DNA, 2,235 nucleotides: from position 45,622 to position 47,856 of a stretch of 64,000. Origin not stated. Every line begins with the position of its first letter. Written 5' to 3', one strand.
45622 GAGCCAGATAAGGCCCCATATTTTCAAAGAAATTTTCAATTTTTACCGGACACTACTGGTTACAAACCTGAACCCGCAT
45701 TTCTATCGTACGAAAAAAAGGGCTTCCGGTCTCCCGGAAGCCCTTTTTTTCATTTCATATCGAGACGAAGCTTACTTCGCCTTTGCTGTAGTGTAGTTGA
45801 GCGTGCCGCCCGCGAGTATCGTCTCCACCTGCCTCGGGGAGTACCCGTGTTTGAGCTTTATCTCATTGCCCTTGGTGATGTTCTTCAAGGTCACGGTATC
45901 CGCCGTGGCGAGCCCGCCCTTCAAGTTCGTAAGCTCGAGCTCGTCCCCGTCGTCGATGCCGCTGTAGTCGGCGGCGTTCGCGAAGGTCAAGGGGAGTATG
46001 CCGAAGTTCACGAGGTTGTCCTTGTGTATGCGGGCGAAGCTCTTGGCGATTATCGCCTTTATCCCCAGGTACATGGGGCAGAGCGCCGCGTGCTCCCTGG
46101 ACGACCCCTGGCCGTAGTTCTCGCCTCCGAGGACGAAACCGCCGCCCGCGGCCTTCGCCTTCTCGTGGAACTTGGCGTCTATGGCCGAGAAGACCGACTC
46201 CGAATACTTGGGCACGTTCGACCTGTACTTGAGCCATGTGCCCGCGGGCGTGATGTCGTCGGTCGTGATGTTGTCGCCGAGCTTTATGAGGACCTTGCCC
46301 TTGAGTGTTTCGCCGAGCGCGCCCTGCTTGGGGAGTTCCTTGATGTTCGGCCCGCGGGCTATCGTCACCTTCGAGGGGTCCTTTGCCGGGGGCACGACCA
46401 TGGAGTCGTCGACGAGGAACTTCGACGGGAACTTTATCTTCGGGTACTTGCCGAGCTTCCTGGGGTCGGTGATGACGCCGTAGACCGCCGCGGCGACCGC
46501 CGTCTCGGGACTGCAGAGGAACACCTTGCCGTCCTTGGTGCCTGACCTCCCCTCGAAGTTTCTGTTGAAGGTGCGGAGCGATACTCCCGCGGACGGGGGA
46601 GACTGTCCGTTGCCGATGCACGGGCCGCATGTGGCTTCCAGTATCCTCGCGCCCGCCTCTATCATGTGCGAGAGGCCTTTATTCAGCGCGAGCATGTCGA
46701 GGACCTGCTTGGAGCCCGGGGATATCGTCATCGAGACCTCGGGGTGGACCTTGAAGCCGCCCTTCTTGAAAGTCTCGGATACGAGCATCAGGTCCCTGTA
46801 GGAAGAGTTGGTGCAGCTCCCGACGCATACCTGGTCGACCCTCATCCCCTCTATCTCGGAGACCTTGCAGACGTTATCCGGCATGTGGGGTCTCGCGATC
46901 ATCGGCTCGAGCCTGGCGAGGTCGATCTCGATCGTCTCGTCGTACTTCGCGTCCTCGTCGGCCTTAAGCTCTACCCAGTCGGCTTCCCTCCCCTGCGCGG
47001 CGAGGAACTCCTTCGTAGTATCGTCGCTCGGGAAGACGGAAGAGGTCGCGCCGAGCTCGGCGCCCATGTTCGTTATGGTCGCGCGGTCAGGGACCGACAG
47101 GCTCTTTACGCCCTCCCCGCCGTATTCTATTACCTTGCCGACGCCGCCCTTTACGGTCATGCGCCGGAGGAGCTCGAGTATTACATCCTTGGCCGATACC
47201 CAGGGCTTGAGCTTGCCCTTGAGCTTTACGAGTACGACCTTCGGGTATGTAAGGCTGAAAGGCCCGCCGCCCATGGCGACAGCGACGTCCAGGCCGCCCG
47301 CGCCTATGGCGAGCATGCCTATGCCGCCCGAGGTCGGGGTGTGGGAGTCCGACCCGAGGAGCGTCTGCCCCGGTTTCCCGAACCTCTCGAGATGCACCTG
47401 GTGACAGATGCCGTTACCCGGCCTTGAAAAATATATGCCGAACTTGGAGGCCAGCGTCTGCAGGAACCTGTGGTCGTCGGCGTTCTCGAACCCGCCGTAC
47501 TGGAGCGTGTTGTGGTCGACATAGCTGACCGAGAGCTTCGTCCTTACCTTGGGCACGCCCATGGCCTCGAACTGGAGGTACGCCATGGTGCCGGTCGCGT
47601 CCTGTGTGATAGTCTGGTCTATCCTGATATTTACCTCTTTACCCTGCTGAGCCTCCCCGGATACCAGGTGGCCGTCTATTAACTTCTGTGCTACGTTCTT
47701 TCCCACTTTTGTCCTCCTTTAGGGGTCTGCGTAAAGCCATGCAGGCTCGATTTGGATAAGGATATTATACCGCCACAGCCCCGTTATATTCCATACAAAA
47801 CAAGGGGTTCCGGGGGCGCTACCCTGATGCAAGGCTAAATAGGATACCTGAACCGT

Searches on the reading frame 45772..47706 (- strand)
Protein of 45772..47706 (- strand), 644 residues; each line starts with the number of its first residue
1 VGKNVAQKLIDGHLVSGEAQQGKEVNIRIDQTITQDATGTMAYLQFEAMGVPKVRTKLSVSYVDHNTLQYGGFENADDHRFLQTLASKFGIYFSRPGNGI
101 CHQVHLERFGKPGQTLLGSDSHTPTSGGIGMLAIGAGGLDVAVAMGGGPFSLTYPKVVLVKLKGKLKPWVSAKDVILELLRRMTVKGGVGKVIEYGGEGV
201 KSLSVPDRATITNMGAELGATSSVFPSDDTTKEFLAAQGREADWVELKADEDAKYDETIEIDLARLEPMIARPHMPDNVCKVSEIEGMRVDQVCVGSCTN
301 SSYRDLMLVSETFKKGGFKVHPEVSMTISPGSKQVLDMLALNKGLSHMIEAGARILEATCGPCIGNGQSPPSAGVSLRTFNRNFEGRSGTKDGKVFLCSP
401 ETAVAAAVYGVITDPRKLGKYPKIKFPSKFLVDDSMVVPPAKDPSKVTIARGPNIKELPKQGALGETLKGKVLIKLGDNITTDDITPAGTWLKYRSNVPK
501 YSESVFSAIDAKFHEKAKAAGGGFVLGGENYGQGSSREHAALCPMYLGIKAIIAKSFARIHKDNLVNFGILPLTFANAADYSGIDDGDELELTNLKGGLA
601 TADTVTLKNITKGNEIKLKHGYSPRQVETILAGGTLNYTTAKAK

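Call 4: search_protein_families(library=pfam, proteins=[window:45772-47706:-], max_evalue=0.01)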
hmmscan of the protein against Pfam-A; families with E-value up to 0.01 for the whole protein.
window:45772-47706:- (644 aa): 2 families
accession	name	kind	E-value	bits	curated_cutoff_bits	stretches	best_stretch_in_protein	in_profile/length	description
PF00330.25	Aconitase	-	1.3e-114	384.2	28.7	1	8-410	2-463/463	Aconitase family (aconitate hydratase)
PF00694.25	Aconitase_C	-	3.6e-23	82.8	22.8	1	524-577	77-130/131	Aconitase C-terminal domain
